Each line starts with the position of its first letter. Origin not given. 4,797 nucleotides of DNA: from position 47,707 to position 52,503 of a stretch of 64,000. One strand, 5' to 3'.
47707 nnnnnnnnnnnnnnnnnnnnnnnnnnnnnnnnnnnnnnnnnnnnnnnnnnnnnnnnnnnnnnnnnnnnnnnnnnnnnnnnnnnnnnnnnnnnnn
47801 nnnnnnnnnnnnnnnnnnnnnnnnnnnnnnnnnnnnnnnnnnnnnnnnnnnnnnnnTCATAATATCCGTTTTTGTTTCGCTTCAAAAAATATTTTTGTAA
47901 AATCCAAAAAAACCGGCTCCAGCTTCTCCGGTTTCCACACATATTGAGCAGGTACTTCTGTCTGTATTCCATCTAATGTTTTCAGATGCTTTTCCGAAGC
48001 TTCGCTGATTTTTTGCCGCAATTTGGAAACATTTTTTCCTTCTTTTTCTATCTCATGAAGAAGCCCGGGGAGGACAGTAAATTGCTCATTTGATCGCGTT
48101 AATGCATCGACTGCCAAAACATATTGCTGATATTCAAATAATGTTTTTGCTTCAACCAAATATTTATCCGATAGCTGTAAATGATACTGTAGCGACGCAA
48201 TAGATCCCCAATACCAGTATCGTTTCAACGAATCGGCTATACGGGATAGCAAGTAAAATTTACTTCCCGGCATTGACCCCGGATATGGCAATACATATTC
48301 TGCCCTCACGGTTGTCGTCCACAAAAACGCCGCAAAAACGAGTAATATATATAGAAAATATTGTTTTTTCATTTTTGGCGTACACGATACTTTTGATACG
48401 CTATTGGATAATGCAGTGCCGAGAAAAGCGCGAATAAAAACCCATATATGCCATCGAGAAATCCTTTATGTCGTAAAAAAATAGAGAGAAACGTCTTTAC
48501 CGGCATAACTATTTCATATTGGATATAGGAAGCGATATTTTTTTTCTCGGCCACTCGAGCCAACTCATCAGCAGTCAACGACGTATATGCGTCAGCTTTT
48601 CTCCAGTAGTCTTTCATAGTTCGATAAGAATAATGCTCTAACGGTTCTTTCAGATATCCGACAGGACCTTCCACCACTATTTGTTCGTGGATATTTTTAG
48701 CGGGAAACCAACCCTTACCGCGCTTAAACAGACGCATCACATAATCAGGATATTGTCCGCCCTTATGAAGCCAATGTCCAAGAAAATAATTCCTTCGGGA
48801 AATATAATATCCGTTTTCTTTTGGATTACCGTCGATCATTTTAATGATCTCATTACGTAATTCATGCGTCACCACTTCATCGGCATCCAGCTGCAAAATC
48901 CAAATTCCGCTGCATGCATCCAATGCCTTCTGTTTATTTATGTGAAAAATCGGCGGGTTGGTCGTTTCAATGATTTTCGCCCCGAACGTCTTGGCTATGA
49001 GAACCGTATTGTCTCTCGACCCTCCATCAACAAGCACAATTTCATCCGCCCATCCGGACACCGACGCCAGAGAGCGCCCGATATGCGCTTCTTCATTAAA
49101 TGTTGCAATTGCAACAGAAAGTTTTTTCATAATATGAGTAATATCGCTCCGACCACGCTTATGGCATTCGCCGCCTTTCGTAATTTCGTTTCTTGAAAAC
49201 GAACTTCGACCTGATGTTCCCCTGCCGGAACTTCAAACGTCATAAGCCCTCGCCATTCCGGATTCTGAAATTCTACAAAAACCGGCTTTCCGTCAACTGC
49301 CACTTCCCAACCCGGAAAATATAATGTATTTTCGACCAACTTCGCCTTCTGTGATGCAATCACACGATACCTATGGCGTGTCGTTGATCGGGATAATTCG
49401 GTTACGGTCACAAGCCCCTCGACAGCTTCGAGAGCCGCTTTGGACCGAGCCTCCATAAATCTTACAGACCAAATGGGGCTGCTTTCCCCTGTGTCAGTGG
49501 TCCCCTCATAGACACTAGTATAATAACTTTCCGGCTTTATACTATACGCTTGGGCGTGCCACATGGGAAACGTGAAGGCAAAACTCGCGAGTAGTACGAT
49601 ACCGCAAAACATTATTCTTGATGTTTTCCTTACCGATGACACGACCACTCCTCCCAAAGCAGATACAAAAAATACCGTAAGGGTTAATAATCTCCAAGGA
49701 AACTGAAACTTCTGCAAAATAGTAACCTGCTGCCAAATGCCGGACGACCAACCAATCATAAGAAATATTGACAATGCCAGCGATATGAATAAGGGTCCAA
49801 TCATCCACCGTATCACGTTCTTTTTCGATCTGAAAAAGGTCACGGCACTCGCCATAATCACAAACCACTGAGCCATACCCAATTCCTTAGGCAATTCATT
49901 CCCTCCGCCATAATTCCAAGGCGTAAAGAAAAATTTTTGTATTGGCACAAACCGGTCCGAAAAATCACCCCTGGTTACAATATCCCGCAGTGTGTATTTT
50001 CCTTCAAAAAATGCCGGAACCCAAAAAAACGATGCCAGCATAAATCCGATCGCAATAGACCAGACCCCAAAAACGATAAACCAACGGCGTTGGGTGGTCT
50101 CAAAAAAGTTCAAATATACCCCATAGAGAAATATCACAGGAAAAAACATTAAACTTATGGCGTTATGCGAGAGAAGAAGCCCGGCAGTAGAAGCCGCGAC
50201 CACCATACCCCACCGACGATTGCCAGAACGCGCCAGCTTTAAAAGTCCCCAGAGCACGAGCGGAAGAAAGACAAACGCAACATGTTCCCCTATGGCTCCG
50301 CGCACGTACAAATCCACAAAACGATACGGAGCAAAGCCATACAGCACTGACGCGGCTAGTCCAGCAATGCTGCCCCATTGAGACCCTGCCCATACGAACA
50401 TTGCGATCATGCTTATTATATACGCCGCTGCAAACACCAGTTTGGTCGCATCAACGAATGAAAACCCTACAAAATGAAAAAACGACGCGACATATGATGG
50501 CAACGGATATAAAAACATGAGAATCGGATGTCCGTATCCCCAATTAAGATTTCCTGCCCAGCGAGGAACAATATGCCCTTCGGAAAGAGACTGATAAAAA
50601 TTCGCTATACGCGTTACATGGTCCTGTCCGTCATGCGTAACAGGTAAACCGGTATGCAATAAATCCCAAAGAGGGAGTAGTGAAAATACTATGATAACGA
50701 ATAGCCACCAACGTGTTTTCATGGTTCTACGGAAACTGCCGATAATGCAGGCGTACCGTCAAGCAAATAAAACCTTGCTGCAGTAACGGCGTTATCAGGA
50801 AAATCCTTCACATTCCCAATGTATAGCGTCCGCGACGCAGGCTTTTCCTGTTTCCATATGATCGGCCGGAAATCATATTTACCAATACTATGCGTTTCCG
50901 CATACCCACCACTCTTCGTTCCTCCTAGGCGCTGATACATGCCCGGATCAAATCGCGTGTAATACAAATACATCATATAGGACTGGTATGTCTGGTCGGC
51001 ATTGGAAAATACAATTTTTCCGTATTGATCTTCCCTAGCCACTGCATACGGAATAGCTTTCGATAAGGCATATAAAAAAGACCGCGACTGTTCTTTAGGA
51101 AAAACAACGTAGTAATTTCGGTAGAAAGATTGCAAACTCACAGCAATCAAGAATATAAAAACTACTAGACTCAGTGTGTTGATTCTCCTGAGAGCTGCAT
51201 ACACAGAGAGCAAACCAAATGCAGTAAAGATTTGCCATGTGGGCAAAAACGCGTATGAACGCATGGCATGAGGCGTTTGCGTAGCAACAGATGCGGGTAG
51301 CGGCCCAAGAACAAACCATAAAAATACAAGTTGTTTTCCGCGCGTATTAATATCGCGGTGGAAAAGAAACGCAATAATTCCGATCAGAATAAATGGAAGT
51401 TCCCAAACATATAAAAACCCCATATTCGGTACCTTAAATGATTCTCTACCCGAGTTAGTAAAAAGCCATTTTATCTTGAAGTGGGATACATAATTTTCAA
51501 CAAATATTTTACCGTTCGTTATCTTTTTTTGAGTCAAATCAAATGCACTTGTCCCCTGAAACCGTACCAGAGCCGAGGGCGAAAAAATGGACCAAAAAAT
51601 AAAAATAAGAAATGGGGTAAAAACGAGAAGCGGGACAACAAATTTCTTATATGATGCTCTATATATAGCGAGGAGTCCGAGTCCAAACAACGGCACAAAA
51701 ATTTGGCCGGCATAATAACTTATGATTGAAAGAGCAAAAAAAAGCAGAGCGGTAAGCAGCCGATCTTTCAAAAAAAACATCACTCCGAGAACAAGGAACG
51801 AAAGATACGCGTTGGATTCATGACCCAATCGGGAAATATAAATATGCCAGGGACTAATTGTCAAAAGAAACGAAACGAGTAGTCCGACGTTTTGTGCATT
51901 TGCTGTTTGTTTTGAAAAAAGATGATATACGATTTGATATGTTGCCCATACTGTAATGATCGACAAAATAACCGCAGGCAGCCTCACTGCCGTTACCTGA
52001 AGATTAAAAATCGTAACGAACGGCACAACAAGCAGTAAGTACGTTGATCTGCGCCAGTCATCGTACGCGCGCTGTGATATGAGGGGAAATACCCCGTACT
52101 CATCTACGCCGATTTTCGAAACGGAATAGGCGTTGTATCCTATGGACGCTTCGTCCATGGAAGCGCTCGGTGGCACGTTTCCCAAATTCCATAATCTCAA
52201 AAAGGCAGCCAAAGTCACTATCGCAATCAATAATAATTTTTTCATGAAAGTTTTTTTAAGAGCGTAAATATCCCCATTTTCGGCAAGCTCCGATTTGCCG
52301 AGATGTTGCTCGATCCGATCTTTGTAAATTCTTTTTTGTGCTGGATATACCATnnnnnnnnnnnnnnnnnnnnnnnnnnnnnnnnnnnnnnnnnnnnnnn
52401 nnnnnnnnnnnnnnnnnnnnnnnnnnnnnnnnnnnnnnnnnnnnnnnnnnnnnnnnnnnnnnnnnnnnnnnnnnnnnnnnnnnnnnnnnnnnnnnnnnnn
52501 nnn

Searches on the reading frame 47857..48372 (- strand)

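Call 35: search_protein_families(library=pfam, proteins=[window:47857-48372:-], max_evalue=0.00001)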
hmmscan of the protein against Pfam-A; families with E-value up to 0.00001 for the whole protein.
window:47857-48372:- (171 aa): 1 family
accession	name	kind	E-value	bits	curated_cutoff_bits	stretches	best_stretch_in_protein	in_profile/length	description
PF18915.5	DUF5667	-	4.6e-06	27.4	27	1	32-142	1-98/99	Domain of unknown function (DUF5667)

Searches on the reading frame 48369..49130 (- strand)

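Call 35: search_protein_families(library=pfam, proteins=[window:48369-49130:-], max_evalue=0.00001)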
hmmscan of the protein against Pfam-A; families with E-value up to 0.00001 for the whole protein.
window:48369-49130:- (253 aa): 1 family
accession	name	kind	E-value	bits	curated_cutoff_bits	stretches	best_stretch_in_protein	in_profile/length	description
PF00535.33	Glycos_transf_2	-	1.7e-16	61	23.3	1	5-105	1-109/168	Glycosyl transferase family 2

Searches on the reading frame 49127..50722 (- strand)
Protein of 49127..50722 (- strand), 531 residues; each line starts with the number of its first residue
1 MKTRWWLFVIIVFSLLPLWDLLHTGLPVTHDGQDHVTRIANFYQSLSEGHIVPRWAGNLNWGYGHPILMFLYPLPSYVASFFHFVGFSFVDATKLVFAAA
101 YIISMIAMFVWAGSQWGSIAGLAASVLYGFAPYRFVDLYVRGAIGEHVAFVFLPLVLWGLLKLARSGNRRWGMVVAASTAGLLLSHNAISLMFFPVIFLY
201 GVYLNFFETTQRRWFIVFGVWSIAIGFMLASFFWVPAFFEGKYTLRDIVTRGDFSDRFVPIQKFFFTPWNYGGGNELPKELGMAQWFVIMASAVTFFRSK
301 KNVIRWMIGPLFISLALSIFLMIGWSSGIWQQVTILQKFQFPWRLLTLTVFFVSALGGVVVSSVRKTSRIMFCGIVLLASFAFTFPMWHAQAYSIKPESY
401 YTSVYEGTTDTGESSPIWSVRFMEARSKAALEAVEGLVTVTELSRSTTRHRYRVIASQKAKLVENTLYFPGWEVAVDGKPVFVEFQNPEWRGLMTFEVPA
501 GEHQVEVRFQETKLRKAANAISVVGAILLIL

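Call 35: search_protein_families(library=pfam, proteins=[window:49127-50722:-], max_evalue=0.00001)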
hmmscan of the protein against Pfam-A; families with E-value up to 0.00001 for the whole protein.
window:49127-50722:- (531 aa): 2 families
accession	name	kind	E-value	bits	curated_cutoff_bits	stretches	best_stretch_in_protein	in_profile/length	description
PF09586.16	YfhO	-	2.8e-09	36.4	28.5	0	442-513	758-827/835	Bacterial membrane protein YfhO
PF10131.15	PTPS_related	-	3.8e-08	32.7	26.4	1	72-420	4-335/621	6-pyruvoyl-tetrahydropterin synthase related domain; membrane protein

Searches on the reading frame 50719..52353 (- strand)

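Call 35: search_protein_families(library=pfam, proteins=[window:50719-52353:-], max_evalue=0.00001)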
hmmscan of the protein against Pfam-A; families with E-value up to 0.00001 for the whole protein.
window:50719-52353:- (544 aa): 0 families

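Call 53: search_protein_families(library=pfam, proteins=[window:50719-52353:-], max_evalue=1)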
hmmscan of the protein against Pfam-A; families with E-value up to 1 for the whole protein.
window:50719-52353:- (544 aa): 2 families
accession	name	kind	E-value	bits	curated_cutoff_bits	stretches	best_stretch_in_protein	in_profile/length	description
PF17091.10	Inovirus_G7P_1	-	0.093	13.2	27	1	342-357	17-32/38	Inovirus G7P protein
PF13231.12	PMT_2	-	0.27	11.9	26.1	1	112-252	13-155/160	Dolichyl-phosphate-mannose-protein mannosyltransferase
